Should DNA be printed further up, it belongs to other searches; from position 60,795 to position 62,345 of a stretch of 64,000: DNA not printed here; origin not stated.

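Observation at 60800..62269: Sharp GC-rich single-gene island encoding a short LeuA/NifV/CimA-family synthase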

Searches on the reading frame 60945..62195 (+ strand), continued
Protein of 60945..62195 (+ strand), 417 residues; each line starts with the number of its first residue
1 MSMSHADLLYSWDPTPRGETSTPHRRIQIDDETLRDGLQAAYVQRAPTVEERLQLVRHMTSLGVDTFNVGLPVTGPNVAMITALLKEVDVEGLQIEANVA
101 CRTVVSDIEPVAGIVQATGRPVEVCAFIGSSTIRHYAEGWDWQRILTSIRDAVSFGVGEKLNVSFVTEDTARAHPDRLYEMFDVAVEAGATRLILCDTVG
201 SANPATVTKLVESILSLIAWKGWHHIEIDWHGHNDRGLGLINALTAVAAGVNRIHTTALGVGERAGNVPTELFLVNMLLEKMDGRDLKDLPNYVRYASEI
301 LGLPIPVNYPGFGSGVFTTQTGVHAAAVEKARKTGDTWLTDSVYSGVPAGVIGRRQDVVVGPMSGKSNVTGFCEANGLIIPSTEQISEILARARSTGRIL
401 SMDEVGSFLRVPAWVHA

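Call 54: find_encoding_contigs(protein=P0288, flank=7000, max_places=2)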
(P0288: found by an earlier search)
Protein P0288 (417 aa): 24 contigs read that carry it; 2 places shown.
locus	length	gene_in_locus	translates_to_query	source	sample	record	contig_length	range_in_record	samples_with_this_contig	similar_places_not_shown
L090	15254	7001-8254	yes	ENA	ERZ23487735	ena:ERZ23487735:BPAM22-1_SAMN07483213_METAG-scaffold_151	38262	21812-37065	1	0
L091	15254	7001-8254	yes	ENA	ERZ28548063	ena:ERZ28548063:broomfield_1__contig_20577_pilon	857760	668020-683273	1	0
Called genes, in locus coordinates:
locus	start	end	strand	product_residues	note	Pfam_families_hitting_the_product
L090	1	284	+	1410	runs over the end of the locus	PF24107:DUF7382 (faint), PF18911:PKD_4, PF00801:PKD (weak)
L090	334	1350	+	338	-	-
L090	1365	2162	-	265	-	PF01487:DHquinase_I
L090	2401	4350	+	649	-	PF02518:HATPase_c, PF00204:DNA_gyraseB, PF01751:Toprim, PF00986:DNA_gyraseB_C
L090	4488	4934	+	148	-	-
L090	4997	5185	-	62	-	-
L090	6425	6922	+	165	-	PF03989:DNA_gyraseA_C (faint), PF13202:EF-hand_5 (weak)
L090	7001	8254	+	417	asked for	PF00682:HMGL-like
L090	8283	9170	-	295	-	PF24827:AstE_AspA_cat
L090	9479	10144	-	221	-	PF00121:TIM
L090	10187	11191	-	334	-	PF00483:NTP_transferase, PF12804:NTP_transf_3, PF25084:LbH_EIF2B (weak), PF25087:GMPPB_C (weak), PF24894:Hexapep_GlmU, PF00132:Hexapep (faint)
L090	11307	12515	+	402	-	PF08442:ATP-grasp_2, PF24948:Citrate_synth_N, PF00549:Ligase_CoA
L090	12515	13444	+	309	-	PF02629:CoA_binding, PF00549:Ligase_CoA, PF13607:Succ_CoA_lig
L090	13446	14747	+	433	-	PF01896:DNA_primase_S (weak)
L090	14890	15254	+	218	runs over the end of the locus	-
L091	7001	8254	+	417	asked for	PF00682:HMGL-like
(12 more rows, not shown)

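Call 55: find_encoding_contigs(protein=P0127, flank=7000, max_places=2)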
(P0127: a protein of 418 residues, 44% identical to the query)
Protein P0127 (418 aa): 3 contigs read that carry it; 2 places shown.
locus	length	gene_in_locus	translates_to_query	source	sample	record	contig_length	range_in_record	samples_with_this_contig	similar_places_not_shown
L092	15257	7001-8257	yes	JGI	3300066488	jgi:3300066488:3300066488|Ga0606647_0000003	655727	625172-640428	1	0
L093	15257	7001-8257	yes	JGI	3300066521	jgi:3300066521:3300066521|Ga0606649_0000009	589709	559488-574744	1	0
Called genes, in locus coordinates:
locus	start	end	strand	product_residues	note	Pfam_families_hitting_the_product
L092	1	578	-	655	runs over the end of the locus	-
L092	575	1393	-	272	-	-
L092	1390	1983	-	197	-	PF04542:Sigma70_r2, PF08281:Sigma70_r4_2, PF04545:Sigma70_r4 (weak)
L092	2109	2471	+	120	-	PF01242:PTPS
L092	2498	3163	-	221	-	PF00578:AhpC-TSA, PF08534:Redoxin, PF02630:SCO1-SenC (weak), PF13905:Thioredoxin_8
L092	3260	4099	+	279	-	PF01171:ATP_bind_3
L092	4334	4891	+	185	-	PF01243:PNPOx_N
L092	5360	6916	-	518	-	PF19864:Radical_SAM_N2, PF04055:Radical_SAM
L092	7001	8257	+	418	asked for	PF00682:HMGL-like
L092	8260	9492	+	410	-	PF02812:ELFV_dehydrog_N, PF00208:ELFV_dehydrog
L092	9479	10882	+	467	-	PF01555:N6_N4_Mtase, PF01170:UPF0020 (weak)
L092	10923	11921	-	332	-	-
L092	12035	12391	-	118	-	PF00903:Glyoxalase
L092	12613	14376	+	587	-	-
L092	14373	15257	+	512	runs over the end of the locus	PF07586:HXXSHH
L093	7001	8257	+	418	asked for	PF00682:HMGL-like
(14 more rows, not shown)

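Call 66: find_encoding_contigs(protein=P0123, flank=8000, max_places=2)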
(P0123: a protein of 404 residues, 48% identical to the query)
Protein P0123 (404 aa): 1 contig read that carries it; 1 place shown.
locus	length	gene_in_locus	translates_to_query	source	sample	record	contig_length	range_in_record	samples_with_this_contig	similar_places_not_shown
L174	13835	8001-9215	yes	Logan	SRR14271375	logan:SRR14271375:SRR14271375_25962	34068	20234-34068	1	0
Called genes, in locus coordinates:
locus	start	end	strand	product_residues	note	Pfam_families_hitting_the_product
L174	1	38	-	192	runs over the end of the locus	PF04191:PEMT, PF04140:ICMT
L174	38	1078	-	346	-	PF08392:FAE1_CUT1_RppA, PF00195:Chal_sti_synt_N, PF02797:Chal_sti_synt_C, PF08541:ACP_syn_III_C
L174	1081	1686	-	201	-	PF04264:YceI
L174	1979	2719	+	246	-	-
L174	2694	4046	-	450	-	PF00512:HisKA, PF02518:HATPase_c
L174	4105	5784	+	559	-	PF13231:PMT_2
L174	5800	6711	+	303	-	-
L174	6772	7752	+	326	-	PF01869:BcrAD_BadFG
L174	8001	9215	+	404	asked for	PF00682:HMGL-like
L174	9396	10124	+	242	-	-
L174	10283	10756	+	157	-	PF13690:CheX, PF04509:CheC (weak)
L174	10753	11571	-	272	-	PF00950:ABC-3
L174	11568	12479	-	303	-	PF01297:ZnuA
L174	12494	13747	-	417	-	-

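Call 67: find_encoding_contigs(protein=P0122, flank=8000, max_places=2)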
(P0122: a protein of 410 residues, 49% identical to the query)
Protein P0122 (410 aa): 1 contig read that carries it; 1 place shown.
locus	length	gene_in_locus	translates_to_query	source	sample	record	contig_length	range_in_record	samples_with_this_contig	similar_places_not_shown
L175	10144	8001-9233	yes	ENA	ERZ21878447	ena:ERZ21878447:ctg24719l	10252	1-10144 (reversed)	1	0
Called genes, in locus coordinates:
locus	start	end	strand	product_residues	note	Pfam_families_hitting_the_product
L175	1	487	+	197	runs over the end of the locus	?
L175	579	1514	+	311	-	PF02779:Transket_pyr, PF02780:Transketolase_C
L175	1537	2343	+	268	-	PF01073:3Beta_HSD, PF01370:Epimerase, PF02719:Polysacc_synt_2 (faint), PF16363:GDP_Man_Dehyd, PF13460:NAD_binding_10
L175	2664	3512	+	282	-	PF01073:3Beta_HSD, PF01370:Epimerase, PF16363:GDP_Man_Dehyd, PF07993:NAD_binding_4 (faint)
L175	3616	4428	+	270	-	PF00676:E1_dh, PF02775:TPP_enzyme_C (weak), PF13292:DXP_synthase_N (weak)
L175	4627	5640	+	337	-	PF02779:Transket_pyr, PF02780:Transketolase_C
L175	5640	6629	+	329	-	PF00288:GHMP_kinases_N, PF08544:GHMP_kinases_C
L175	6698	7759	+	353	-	PF00248:Aldo_ket_red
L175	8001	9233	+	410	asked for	PF00682:HMGL-like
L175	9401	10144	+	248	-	?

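Call 72: find_homologous_proteins(query=P0123, max_evalue=1e-60)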
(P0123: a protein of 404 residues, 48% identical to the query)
Query P0123 (404 aa): 7888 proteins with E <= 1e-60 among 8000 candidates; the best 120 are listed.
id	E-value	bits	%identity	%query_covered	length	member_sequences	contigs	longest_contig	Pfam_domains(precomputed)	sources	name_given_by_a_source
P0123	1.9e-269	911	100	100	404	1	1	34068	PF00682.26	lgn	-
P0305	1.2e-234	797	87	100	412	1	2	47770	PF00682.26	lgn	-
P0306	9.3e-169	580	66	100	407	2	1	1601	PF00682.26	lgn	-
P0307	8.9e-164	563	63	100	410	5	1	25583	PF00682.26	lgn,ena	-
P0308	1.3e-163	563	64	99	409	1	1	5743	PF00682.26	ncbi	-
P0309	3.0e-112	394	49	100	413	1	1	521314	PF00682.26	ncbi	ncbi:MAG: LeuA family protein [Candidatus Eisenbacteria bacterium]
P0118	3.5e-112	393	49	100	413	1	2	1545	PF00682.26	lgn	-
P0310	3.9e-112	393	50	100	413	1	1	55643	PF00682.26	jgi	jgi:2-isopropylmalate synthase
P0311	5.2e-112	393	51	100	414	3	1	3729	PF00682.26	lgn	-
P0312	1.2e-111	392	49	99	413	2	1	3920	PF00682.26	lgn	-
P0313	1.9e-111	391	49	100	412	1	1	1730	PF00682.26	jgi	jgi:2-isopropylmalate synthase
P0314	2.2e-111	391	49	100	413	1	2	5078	PF00682.26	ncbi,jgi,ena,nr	ncbi:MAG TPA: LeuA family protein [Candidatus Acidoferrales bacterium]|nr:LeuA family protein [Candi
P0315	7.5e-111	389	47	99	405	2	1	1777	PF00682.26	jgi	-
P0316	1.6e-110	388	47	100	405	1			PF00682.26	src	-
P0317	1.6e-110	388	48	100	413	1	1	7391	PF00682.26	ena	-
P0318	1.6e-110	388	49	100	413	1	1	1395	PF00682.26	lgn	-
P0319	2.3e-110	387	48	100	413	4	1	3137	PF00682.26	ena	-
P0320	2.4e-110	387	48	100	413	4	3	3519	PF00682.26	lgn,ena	-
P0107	2.6e-110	387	49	100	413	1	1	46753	PF00682.26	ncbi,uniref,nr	ncbi:MAG: 2-isopropylmalate synthase [Candidatus Eisenbacteria bacterium]|uniref:2-isopropylmalate s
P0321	3.2e-110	387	49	98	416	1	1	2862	PF00682.26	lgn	-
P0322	4.4e-110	387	47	100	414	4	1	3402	PF00682.26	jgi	-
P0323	4.4e-110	386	49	100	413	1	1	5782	PF00682.26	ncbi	-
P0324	4.4e-110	386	48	100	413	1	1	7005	PF00682.26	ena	-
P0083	5.2e-110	386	50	99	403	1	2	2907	PF00682.26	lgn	-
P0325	5.2e-110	386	49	99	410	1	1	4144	PF00682.26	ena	-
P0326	7.9e-110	386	48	99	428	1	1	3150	PF00682.26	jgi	jgi:2-isopropylmalate synthase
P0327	8.0e-110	386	50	99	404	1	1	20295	PF00682.26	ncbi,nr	ncbi:MAG: 2-isopropylmalate synthase [Planctomycetes bacterium]|nr:2-isopropylmalate synthase [Planc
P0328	8.1e-110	386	49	99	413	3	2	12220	PF00682.26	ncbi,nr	ncbi:MAG: 2-isopropylmalate synthase [Candidatus Eisenbacteria bacterium]|nr:2-isopropylmalate synth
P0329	1.2e-109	385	48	100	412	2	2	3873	PF00682.26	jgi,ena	-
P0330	1.4e-109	385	49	100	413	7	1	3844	PF00682.26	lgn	-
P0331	1.8e-109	384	48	99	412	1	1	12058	PF00682.26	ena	-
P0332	1.9e-109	384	47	99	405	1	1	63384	PF00682.26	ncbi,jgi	ncbi:MAG TPA: LeuA family protein [Blastocatellia bacterium]|jgi:2-isopropylmalate synthase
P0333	2.1e-109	384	49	99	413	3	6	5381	PF00682.26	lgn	-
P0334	2.3e-109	384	47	99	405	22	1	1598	PF00682.26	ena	-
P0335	2.4e-109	384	48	99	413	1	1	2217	PF00682.26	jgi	jgi:2-isopropylmalate synthase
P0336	2.7e-109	384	49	100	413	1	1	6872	PF00682.26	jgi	-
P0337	2.8e-109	384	48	99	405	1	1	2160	PF00682.26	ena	-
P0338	2.8e-109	384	49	100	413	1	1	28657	PF00682.26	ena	-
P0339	2.9e-109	384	49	100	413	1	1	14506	PF00682.26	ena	-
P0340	2.9e-109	384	49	99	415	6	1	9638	PF00682.26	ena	-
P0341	3.7e-109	383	48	99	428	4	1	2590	PF00682.26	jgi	jgi:2-isopropylmalate synthase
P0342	3.9e-109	383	49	99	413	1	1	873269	PF00682.26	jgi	-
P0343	4.1e-109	383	47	100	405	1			PF00682.26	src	-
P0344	4.1e-109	383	49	100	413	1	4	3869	PF00682.26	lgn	-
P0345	4.9e-109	383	49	97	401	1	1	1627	PF00682.26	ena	-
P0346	5.5e-109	383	50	99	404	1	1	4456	PF00682.26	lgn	-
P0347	5.5e-109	383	49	99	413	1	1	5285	PF00682.26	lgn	-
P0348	6.6e-109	383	48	99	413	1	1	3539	PF00682.26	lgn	-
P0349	6.9e-109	383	48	100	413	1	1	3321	PF00682.26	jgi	jgi:2-isopropylmalate synthase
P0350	7.0e-109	383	47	100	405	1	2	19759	PF00682.26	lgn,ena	-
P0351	7.5e-109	382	49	99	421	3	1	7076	PF00682.26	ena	-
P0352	9.2e-109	382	50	99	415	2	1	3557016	PF00682.26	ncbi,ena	-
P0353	1.0e-108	382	48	100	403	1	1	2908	PF00682.26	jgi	jgi:2-isopropylmalate synthase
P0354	1.1e-108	382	49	99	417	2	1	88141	PF00682.26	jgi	jgi:2-isopropylmalate synthase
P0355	1.2e-108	382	48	99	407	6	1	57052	PF00682.26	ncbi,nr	ncbi:MAG: LeuA family protein [Planctomycetota bacterium]|nr:LeuA family protein [Planctomycetota ba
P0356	1.2e-108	382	49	100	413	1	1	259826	PF00682.26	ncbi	-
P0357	1.5e-108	381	49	98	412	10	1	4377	PF00682.26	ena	-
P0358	1.7e-108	381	49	100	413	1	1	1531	PF00682.26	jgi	-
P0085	1.8e-108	381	48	99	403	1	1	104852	PF00682.26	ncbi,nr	ncbi:MAG: 2-isopropylmalate synthase [bacterium]|nr:2-isopropylmalate synthase [bacterium]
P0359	2.0e-108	381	47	100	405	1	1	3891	PF00682.26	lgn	-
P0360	2.1e-108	381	49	100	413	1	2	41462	PF00682.26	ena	-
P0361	2.2e-108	381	48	100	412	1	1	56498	PF00682.26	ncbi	-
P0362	2.6e-108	381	49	99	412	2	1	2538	PF00682.26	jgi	jgi:2-isopropylmalate synthase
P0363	2.7e-108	381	47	99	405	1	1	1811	PF00682.26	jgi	jgi:2-isopropylmalate synthase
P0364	2.7e-108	381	48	100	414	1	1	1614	PF00682.26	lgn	-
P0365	3.0e-108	380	48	100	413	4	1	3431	PF00682.26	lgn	-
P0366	3.0e-108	380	50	99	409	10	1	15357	PF00682.26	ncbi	-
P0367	3.0e-108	380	48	100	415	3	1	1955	PF00682.26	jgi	jgi:2-isopropylmalate synthase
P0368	3.2e-108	380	48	100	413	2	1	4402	PF00682.26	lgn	-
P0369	3.3e-108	380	50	99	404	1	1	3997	PF00682.26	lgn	-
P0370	4.0e-108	380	47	100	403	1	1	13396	PF00682.26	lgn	-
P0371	4.2e-108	380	47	100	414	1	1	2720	PF00682.26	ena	-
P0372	4.2e-108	380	47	100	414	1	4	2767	PF00682.26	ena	-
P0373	4.3e-108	380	49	100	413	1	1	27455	PF00682.26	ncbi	-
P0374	4.3e-108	380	49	99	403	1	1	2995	PF00682.26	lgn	-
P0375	4.4e-108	380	48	100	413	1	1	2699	PF00682.26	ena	-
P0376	4.7e-108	380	48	100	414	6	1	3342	PF00682.26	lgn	-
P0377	4.9e-108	380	50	99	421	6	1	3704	PF00682.26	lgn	-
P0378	5.1e-108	380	48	99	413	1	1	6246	PF00682.26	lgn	-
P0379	5.2e-108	380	48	100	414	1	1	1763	PF00682.26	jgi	jgi:2-isopropylmalate synthase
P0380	5.3e-108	380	47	100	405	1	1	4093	PF00682.26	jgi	jgi:2-isopropylmalate synthase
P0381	5.3e-108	380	48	100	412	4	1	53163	PF00682.26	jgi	-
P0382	5.3e-108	380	47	99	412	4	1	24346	PF00682.26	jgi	-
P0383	5.6e-108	380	47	99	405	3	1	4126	PF00682.26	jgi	jgi:2-isopropylmalate synthase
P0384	5.6e-108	380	47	100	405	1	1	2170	PF00682.26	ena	-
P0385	5.7e-108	380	46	99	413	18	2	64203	PF00682.26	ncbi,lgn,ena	-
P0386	5.7e-108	380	47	100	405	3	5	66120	PF00682.26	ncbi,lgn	ncbi:MAG: LeuA family protein [Acidobacteriota bacterium]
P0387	5.9e-108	380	47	100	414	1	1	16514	PF00682.26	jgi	jgi:2-isopropylmalate synthase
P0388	6.0e-108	379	49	99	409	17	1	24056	PF00682.26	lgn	-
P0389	6.1e-108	379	49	99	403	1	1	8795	PF00682.26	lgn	-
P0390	6.1e-108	379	48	99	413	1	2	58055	PF00682.26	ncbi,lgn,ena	-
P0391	6.1e-108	379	50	99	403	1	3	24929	PF00682.26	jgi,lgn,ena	-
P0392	6.4e-108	379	47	100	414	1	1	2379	PF00682.26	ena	-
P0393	6.5e-108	379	48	100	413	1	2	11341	PF00682.26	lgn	-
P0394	7.7e-108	379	47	100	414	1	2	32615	PF00682.26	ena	-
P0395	8.0e-108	379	47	99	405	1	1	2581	PF00682.26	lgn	-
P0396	1.0e-107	379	46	100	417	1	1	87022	PF00682.26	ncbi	-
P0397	1.0e-107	379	46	99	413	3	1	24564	PF00682.26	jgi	jgi:2-isopropylmalate synthase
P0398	1.1e-107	379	49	99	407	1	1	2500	PF00682.26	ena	-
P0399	1.1e-107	379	47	100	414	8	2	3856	PF00682.26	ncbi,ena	-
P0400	1.1e-107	379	46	100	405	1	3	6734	PF00682.26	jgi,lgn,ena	-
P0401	1.2e-107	379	46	100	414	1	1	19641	PF00682.26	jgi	jgi:2-isopropylmalate synthase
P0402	1.2e-107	379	48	99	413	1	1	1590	PF00682.26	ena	-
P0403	1.2e-107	378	49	99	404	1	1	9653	PF00682.26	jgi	jgi:2-isopropylmalate synthase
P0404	1.3e-107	378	50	99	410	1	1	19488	PF00682.26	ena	-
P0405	1.3e-107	378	48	99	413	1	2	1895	PF00682.26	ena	-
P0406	1.4e-107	378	48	100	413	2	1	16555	PF00682.26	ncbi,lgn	-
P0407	1.4e-107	378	48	100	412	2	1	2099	PF00682.26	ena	-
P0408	1.5e-107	378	47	100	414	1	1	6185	PF00682.26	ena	-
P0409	1.5e-107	378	50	99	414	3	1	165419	PF00682.26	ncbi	-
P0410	1.5e-107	378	47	100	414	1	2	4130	PF00682.26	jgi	-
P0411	1.6e-107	378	49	99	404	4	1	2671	PF00682.26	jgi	jgi:2-isopropylmalate synthase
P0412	1.6e-107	378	47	100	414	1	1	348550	PF00682.26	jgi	jgi:2-isopropylmalate synthase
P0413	1.7e-107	378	47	100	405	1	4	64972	PF00682.26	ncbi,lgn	ncbi:MAG: LeuA family protein [Acidobacteriota bacterium]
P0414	1.7e-107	378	50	99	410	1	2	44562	PF00682.26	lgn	-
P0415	1.7e-107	378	50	99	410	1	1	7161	PF00682.26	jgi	jgi:2-isopropylmalate synthase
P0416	1.8e-107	378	48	100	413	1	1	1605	PF00682.26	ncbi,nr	ncbi:MAG TPA: LeuA family protein [Dongiaceae bacterium]|nr:LeuA family protein [Dongiaceae bacteriu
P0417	1.8e-107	378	49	98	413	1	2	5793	PF00682.26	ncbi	-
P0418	1.9e-107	378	48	99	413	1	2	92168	PF00682.26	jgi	-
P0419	2.1e-107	378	47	100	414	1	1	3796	PF00682.26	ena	-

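Call 76: find_homologous_proteins(query=L174:6772-7749:+, max_evalue=1e-20)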
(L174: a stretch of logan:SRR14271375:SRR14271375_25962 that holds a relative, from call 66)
Query L174:6772-7749:+ (326 aa): 2 proteins with E <= 1e-20 among 4557 candidates.
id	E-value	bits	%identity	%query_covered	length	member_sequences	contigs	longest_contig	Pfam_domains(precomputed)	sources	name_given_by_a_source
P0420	2.0e-214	729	100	100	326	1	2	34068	PF01869.27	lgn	-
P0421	2.6e-170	584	78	100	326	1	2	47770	PF01869.27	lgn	-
